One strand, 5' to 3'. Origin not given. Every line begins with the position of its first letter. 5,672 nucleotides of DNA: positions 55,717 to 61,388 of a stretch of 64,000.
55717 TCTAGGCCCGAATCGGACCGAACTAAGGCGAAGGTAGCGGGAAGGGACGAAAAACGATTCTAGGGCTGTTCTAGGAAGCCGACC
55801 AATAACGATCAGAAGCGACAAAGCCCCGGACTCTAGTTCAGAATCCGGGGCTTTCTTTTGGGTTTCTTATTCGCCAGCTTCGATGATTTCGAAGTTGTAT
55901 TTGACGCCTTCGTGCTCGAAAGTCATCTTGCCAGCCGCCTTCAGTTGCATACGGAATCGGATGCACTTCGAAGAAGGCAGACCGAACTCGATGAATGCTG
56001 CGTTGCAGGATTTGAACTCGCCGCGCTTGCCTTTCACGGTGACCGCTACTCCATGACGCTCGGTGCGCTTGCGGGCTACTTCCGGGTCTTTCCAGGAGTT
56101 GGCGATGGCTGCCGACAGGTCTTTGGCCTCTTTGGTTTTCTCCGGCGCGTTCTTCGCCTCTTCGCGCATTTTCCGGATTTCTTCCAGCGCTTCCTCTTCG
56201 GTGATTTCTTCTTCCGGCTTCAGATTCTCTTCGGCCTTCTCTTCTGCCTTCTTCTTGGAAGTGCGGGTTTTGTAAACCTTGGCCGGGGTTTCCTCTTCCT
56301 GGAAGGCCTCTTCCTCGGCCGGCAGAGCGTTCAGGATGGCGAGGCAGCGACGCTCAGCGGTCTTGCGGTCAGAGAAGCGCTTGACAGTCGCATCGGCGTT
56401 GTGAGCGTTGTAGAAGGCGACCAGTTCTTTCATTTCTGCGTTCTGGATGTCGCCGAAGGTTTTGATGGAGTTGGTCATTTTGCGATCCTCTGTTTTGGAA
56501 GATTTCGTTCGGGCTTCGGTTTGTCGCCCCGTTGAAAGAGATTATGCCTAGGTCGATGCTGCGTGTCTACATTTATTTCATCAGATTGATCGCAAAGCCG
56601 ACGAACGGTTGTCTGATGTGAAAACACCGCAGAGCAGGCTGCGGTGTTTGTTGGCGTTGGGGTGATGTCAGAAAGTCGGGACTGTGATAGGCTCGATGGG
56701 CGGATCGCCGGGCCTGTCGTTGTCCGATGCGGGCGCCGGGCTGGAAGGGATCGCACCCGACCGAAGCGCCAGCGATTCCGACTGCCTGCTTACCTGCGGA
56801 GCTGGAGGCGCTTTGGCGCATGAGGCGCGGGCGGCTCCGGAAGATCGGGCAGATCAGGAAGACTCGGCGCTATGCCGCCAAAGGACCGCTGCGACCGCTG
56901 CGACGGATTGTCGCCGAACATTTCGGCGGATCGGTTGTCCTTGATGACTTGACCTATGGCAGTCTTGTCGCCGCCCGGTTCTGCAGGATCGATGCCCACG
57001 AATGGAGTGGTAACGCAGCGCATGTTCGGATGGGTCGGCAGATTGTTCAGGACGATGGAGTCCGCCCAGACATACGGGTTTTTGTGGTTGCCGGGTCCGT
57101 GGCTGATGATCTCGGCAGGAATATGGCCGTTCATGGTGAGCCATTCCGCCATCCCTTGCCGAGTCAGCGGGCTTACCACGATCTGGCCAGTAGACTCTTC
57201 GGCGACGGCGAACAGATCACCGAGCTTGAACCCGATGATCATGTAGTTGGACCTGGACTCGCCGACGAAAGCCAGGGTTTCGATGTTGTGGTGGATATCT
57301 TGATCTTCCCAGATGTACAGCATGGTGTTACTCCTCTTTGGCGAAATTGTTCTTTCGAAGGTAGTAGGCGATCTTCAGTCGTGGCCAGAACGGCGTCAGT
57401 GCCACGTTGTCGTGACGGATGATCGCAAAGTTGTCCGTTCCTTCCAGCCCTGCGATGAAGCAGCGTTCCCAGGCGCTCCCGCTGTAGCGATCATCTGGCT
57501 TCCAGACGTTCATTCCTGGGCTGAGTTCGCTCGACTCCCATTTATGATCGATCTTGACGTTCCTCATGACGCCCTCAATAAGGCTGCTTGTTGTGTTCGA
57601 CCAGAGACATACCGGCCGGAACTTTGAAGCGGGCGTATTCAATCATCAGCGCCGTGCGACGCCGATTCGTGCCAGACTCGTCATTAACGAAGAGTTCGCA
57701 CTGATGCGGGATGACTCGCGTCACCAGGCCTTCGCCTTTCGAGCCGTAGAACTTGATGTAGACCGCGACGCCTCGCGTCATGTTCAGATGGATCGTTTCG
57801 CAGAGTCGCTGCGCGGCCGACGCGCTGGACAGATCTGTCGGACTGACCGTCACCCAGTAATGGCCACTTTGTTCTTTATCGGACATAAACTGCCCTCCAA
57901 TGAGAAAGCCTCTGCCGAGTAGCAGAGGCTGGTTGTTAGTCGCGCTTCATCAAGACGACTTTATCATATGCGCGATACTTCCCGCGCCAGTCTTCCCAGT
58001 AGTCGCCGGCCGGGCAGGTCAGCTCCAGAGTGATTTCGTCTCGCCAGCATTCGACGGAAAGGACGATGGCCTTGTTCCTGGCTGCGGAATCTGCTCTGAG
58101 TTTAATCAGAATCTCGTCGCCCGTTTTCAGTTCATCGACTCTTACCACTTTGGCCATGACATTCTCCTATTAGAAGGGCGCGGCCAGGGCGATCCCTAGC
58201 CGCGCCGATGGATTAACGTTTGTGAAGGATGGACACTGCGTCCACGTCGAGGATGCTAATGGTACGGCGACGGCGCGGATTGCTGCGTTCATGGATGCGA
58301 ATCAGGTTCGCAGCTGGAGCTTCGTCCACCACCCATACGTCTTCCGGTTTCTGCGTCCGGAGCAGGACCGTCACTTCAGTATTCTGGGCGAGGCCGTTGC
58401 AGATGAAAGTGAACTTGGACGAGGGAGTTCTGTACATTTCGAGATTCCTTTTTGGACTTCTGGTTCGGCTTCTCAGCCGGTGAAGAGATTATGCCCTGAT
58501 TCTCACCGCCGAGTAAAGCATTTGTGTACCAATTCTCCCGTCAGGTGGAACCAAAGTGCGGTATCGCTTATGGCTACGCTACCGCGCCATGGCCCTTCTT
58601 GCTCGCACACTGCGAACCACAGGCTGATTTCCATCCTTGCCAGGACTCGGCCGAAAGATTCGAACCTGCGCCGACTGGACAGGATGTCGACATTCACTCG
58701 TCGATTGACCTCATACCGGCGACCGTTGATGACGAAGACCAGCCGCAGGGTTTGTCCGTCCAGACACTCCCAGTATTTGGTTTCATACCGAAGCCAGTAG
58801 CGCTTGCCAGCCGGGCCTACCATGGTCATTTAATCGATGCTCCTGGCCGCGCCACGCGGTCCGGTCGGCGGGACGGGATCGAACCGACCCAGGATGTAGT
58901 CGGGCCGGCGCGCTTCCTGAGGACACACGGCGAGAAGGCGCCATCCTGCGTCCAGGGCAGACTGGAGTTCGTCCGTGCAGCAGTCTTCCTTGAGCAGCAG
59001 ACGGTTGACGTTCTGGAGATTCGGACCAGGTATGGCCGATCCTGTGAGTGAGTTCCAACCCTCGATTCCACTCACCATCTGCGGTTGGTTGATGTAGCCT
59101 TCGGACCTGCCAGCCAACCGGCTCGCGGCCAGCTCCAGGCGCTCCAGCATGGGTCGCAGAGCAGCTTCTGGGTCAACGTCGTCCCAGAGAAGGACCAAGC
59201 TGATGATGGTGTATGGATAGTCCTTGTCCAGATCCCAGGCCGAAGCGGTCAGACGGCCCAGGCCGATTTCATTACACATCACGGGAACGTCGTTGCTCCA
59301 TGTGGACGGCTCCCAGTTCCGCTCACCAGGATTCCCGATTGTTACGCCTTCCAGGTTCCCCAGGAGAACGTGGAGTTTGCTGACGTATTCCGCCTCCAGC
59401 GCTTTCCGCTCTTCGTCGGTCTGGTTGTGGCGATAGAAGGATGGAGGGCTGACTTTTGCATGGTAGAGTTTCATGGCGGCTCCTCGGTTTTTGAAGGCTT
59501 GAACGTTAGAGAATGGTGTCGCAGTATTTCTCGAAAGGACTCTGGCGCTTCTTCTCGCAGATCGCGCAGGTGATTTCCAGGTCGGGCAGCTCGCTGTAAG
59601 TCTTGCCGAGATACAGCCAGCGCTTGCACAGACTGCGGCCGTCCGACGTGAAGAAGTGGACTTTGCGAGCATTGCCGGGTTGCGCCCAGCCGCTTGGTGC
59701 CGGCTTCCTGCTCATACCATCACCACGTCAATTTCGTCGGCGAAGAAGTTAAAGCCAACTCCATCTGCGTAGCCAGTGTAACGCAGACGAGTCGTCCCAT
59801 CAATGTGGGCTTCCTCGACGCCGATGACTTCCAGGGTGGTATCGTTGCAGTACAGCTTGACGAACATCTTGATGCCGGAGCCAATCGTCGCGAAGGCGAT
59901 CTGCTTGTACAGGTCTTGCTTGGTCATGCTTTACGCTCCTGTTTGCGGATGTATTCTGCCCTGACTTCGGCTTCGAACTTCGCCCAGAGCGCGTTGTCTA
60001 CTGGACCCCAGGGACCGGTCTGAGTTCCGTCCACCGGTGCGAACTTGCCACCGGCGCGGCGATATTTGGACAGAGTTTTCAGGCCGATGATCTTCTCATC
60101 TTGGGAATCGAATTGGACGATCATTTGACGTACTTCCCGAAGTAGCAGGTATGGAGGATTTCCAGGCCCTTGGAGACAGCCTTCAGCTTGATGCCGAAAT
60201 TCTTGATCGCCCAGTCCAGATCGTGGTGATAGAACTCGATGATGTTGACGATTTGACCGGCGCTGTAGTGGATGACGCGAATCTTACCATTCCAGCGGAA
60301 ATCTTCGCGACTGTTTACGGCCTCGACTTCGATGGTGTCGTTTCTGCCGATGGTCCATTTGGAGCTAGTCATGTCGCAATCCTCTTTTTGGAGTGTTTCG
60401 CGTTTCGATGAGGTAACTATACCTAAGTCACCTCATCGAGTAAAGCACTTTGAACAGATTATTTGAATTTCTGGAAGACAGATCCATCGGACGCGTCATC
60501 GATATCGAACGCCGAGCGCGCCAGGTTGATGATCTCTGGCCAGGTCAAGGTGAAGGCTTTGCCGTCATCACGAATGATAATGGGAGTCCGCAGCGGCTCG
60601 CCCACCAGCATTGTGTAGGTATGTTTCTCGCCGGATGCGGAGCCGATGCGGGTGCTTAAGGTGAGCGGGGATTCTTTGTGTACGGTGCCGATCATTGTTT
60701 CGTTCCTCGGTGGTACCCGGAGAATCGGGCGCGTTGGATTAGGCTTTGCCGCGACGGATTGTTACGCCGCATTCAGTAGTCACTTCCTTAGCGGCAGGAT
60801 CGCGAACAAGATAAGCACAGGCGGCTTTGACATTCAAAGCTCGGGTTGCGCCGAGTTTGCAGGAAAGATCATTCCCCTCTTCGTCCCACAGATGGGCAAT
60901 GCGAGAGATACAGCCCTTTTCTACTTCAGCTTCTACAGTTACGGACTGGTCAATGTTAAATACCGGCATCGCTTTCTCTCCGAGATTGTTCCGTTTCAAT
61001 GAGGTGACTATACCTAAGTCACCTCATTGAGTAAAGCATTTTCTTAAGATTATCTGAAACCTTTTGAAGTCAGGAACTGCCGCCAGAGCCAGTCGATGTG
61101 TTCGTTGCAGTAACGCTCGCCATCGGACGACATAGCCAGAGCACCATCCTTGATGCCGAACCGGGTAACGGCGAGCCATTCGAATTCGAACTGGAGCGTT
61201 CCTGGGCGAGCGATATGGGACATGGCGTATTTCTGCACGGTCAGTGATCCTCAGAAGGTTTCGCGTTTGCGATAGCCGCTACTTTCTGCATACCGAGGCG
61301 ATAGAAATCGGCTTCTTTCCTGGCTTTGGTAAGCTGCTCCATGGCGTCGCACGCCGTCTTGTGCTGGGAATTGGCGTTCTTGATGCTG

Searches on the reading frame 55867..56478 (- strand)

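Call 71: search_protein_families(library=phrogs, proteins=[window:55867-56478:-], max_evalue=0.001)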
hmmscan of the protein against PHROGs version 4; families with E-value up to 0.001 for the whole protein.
window:55867-56478:- (203 aa): 1 family
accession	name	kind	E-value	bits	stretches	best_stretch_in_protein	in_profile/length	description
phrog_4730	-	unknown function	1.2e-122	408.3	1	1-203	1-204/204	-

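Call 97: search_protein_families(library=pfam, proteins=[window:55867-56478:-], max_evalue=0.05)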
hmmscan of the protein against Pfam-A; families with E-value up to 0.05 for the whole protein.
window:55867-56478:- (203 aa): 1 family
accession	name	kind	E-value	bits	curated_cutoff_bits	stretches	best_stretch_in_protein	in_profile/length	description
PF20309.4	DRHyd-ASK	-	0.017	15.5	26.6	0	1-25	11-35/36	Deoxyribohydrolase (DRHyd) domain of the ASK signalosome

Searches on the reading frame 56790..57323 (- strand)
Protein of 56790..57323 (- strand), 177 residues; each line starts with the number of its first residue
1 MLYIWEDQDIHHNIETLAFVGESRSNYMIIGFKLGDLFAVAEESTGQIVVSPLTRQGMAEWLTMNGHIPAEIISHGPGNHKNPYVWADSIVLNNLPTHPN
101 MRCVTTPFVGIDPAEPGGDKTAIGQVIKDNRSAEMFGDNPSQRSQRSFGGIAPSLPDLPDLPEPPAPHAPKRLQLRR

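Call 71: search_protein_families(library=phrogs, proteins=[window:56790-57323:-], max_evalue=0.001)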
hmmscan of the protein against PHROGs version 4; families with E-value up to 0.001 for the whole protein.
window:56790-57323:- (177 aa): 1 family
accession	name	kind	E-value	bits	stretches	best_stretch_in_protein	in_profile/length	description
phrog_4986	-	unknown function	6.5e-114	380.5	1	1-170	1-171/233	-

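Call 97: search_protein_families(library=pfam, proteins=[window:56790-57323:-], max_evalue=0.05)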
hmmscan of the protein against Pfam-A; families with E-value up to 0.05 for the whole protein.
window:56790-57323:- (177 aa): 0 families

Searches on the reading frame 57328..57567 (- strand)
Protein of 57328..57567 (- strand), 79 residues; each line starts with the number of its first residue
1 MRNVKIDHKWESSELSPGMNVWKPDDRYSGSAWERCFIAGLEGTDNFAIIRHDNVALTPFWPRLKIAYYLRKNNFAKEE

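Call 71: search_protein_families(library=phrogs, proteins=[window:57328-57567:-], max_evalue=0.001)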
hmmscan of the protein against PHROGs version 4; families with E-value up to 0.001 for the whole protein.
window:57328-57567:- (79 aa): 1 family
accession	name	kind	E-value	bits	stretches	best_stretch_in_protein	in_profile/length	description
phrog_23682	-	unknown function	9.1e-59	196.4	1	1-79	1-79/79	-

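Call 97: search_protein_families(library=pfam, proteins=[window:57328-57567:-], max_evalue=0.05)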
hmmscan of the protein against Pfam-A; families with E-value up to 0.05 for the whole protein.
window:57328-57567:- (79 aa): 0 families

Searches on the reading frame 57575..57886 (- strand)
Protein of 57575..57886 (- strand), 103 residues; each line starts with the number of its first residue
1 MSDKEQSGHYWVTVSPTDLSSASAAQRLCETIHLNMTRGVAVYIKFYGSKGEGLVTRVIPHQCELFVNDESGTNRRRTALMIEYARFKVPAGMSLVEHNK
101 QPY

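Call 71: search_protein_families(library=phrogs, proteins=[window:57575-57886:-], max_evalue=0.001)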
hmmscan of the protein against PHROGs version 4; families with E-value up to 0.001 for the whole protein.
window:57575-57886:- (103 aa): 1 family
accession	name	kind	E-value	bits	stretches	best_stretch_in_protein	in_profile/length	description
phrog_5199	-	unknown function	1.6e-68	228.6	1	1-103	1-103/103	-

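Call 97: search_protein_families(library=pfam, proteins=[window:57575-57886:-], max_evalue=0.05)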
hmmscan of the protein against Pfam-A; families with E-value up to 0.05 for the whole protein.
window:57575-57886:- (103 aa): 0 families

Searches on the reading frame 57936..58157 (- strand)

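Call 71: search_protein_families(library=phrogs, proteins=[window:57936-58157:-], max_evalue=0.001)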
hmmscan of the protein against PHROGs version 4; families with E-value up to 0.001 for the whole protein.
window:57936-58157:- (73 aa): 1 family
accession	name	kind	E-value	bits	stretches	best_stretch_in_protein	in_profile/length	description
phrog_3197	-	unknown function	5.7e-40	136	1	1-73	1-74/75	-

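Call 97: search_protein_families(library=pfam, proteins=[window:57936-58157:-], max_evalue=0.05)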
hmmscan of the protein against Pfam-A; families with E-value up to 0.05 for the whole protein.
window:57936-58157:- (73 aa): 0 families

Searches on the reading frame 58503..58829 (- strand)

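Call 71: search_protein_families(library=phrogs, proteins=[window:58503-58829:-], max_evalue=0.001)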
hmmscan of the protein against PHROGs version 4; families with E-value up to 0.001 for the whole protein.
window:58503-58829:- (108 aa): 1 family
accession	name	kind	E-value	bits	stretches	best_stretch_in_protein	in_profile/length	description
phrog_5896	-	unknown function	6.4e-75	249.2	1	1-108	1-108/109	-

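Call 97: search_protein_families(library=pfam, proteins=[window:58503-58829:-], max_evalue=0.05)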
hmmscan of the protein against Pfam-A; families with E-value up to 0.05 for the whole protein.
window:58503-58829:- (108 aa): 0 families

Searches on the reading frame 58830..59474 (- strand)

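Call 71: search_protein_families(library=phrogs, proteins=[window:58830-59474:-], max_evalue=0.001)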
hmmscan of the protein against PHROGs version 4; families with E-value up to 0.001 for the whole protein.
window:58830-59474:- (214 aa): 2 families
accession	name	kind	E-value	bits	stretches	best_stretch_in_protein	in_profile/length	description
phrog_4796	-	unknown function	3.7e-130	433.2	1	1-214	1-214/214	-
phrog_8380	-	unknown function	1.9e-19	71.3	1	143-198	143-199/212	-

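Call 97: search_protein_families(library=pfam, proteins=[window:58830-59474:-], max_evalue=0.05)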
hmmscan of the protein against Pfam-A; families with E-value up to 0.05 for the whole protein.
window:58830-59474:- (214 aa): 0 families

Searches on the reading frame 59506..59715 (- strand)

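Call 70: search_protein_families(library=phrogs, proteins=[window:59506-59715:-], max_evalue=0.001)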
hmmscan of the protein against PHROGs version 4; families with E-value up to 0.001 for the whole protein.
window:59506-59715:- (69 aa): 1 family
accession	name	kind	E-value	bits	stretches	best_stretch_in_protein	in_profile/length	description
phrog_2358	-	unknown function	2.5e-32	113.1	1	2-69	3-72/146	-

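Call 96: search_protein_families(library=pfam, proteins=[window:59506-59715:-], max_evalue=0.05)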
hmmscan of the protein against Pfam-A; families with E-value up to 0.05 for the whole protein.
window:59506-59715:- (69 aa): 0 families

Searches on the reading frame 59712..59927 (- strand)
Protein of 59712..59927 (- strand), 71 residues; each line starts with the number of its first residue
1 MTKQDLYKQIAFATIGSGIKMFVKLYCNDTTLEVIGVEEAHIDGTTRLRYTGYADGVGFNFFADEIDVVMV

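Call 70: search_protein_families(library=phrogs, proteins=[window:59712-59927:-], max_evalue=0.001)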
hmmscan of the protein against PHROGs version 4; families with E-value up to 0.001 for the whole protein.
window:59712-59927:- (71 aa): 1 family
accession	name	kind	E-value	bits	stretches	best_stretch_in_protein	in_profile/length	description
phrog_4985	-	unknown function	2.7e-46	156.6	1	1-71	1-71/71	-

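Call 96: search_protein_families(library=pfam, proteins=[window:59712-59927:-], max_evalue=0.05)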
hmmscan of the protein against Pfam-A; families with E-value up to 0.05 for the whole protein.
window:59712-59927:- (71 aa): 0 families

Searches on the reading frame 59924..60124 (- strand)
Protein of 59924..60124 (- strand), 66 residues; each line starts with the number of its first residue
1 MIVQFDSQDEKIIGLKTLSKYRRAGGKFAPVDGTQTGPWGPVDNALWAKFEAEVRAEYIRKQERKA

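Call 70: search_protein_families(library=phrogs, proteins=[window:59924-60124:-], max_evalue=0.001)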
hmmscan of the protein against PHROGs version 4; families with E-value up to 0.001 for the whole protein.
window:59924-60124:- (66 aa): 1 family
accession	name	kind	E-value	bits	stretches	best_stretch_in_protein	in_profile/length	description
phrog_5037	-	unknown function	4.3e-47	158.9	1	1-66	1-66/66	-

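Call 96: search_protein_families(library=pfam, proteins=[window:59924-60124:-], max_evalue=0.05)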
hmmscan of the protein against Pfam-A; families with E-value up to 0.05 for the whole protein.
window:59924-60124:- (66 aa): 0 families

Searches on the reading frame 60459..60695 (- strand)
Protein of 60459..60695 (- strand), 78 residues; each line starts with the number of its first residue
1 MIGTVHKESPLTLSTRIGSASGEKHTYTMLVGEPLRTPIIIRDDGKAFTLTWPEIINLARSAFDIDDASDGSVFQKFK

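Call 70: search_protein_families(library=phrogs, proteins=[window:60459-60695:-], max_evalue=0.001)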
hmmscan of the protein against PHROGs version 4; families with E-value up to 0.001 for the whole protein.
window:60459-60695:- (78 aa): 0 families

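Call 86: search_dna_similar(query=window:60459-60695:-, collection=phages, mode=protein, max_rows=12, rows=spread)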
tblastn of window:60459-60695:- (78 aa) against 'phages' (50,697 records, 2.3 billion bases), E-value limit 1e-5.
Records with a match: 49; places in all: 49; records where one place covers at least 80% of the query: 40.
Best place of each record, by identity: >=99% 4; 95-99% 10; 90-95% 31; 80-90% 2; 60-80% 2.
By first word of the organism name: Pseudomonas 49.
By host as written in the record: Pseudomonas aeruginosa 22; Pseudomonas aeruginosa PAO1 10; Pseudomonas sp. 5; - 2; Pseudomonas aeruginosa ATCC 27853 2; Pseudomona aeruginosa 2; Pseudomomas aeruginosa PAO1 1; Pseudomonas aeruginosa 7-61-29 1; and 4 more.
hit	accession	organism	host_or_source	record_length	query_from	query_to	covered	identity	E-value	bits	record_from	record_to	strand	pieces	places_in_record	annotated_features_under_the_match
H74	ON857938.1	Pseudomonas phage vB_PaeM_FBPa35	Pseudomonas sp.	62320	1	78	100%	100.0%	5e-46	161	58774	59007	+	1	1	hypothetical protein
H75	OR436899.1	Pseudomonas phage phiDCL-PA6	Pseudomonas aeruginosa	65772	1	78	100%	96.2%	1e-43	154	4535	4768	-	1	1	hypothetical protein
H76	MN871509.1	Pseudomonas phage pasz5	Pseudomonas aeruginosa PAO1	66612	1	77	99%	94.8%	2e-36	133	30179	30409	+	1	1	record has no annotation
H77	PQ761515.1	Pseudomonas phage PCCM_PaP003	Pseudomonas aeruginosa PAO1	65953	1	77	99%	93.5%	1e-34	128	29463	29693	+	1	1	hypothetical protein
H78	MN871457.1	Pseudomonas phage Pa-F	Pseudomonas aeruginosa PAO1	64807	1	77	99%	90.9%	2e-34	127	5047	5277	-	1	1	record has no annotation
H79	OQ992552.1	Pseudomonas phage GoodVibes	Pseudomonas aeruginosa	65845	1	77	99%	90.9%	2e-34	127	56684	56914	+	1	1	hypothetical protein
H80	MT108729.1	Pseudomonas phage Epa22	Pseudomonas sp.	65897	1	77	99%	90.9%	2e-34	127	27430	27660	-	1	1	hypothetical protein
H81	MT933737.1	Pseudomonas phage PASA16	Pseudomonas aeruginosa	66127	1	77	99%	90.9%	2e-34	127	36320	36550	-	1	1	hypothetical protein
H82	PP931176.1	Pseudomonas phage PADD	Pseudomonas aeruginosa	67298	1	77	99%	90.9%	2e-34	127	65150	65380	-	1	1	none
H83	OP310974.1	Pseudomonas phage Kara-mokiny kep-wari Wadjak 8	Pseudomonas aeruginosa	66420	1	61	78%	96.7%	2e-32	122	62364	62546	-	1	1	hypothetical protein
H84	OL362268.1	Pseudomonas phage 6917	Pseudomona aeruginosa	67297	1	61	78%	95.1%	1e-31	120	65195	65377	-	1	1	hypothetical protein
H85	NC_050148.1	Pseudomonas virus Pa193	Pseudomonas aeruginosa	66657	11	76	85%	70.3%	7e-26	103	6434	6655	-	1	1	none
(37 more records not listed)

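Call 96: search_protein_families(library=pfam, proteins=[window:60459-60695:-], max_evalue=0.05)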
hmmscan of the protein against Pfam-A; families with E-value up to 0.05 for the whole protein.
window:60459-60695:- (78 aa): 0 families

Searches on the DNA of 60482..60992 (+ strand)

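Call 85: search_dna_similar(query=window:60482-60992:+, collection=phages, mode=near, max_rows=8)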
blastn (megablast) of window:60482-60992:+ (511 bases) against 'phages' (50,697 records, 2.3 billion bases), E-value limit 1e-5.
Records with a match: 47; places in all: 47; records where one place covers at least 80% of the query: 47.
Best place of each record, by identity: >=99% 7; 95-99% 40.
By first word of the organism name: Pseudomonas 47.
By host as written in the record: Pseudomonas aeruginosa 20; Pseudomonas aeruginosa PAO1 10; Pseudomonas sp. 5; - 2; Pseudomona aeruginosa 2; Pseudomonas aeruginosa ATCC 27853 2; Pseudomonas aeruginosa PA14 (DSM 19882) 1; Pseudomonas aeruginosa AUS391 1; and 4 more.
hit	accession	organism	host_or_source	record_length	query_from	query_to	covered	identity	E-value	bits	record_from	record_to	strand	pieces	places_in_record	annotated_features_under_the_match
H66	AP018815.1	Pseudomonas phage PaGU11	Pseudomonas aeruginosa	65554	1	511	100%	99.2%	0e+0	922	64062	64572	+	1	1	hypothetical protein (x2)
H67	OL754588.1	Pseudomonas phage PAP8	Pseudomonas aeruginosa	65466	1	511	100%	99.2%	0e+0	922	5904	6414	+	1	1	hypothetical protein (x2)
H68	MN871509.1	Pseudomonas phage pasz5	Pseudomonas aeruginosa PAO1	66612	1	511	100%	99.2%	0e+0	922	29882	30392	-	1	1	record has no annotation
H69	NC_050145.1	Pseudomonas phage PaGU11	Pseudomonas aeruginosa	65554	1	511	100%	99.2%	0e+0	922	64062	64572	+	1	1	hypothetical protein (x2)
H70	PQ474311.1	Pseudomonas phage T34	Pseudomonas aeruginosa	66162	1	511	100%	99.2%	0e+0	922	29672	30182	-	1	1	hypothetical protein (x2)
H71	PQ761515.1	Pseudomonas phage PCCM_PaP003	Pseudomonas aeruginosa PAO1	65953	1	511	100%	99.0%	0e+0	917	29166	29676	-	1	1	hypothetical protein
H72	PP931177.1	Pseudomonas phage PAB1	Pseudomonas aeruginosa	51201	1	511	100%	99.0%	0e+0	917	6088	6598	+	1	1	none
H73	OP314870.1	Pseudomonas phage Kara-mokiny_kep-wari_Wadjak_1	Pseudomonas aeruginosa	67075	1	511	100%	98.8%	0e+0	911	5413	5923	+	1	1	hypothetical protein (x2)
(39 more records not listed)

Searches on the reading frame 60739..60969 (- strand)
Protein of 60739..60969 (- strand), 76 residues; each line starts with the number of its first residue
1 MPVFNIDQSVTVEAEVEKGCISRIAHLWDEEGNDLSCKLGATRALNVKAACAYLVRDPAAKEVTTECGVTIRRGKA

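Call 70: search_protein_families(library=phrogs, proteins=[window:60739-60969:-], max_evalue=0.001)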
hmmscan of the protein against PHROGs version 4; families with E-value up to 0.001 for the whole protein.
window:60739-60969:- (76 aa): 1 family
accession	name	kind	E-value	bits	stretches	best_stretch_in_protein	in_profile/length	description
phrog_36638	-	unknown function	2.7e-46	156.7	1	1-76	1-76/76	-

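Call 96: search_protein_families(library=pfam, proteins=[window:60739-60969:-], max_evalue=0.05)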
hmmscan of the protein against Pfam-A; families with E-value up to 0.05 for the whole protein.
window:60739-60969:- (76 aa): 0 families

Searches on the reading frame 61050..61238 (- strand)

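Call 70: search_protein_families(library=phrogs, proteins=[window:61050-61238:-], max_evalue=0.001)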
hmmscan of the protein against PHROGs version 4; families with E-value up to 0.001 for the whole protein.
window:61050-61238:- (62 aa): 1 family
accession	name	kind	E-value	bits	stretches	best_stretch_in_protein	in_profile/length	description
phrog_5856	-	unknown function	3.3e-36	124.2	1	1-62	1-62/62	-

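Call 96: search_protein_families(library=pfam, proteins=[window:61050-61238:-], max_evalue=0.05)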
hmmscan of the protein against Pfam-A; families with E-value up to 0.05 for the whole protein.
window:61050-61238:- (62 aa): 0 families
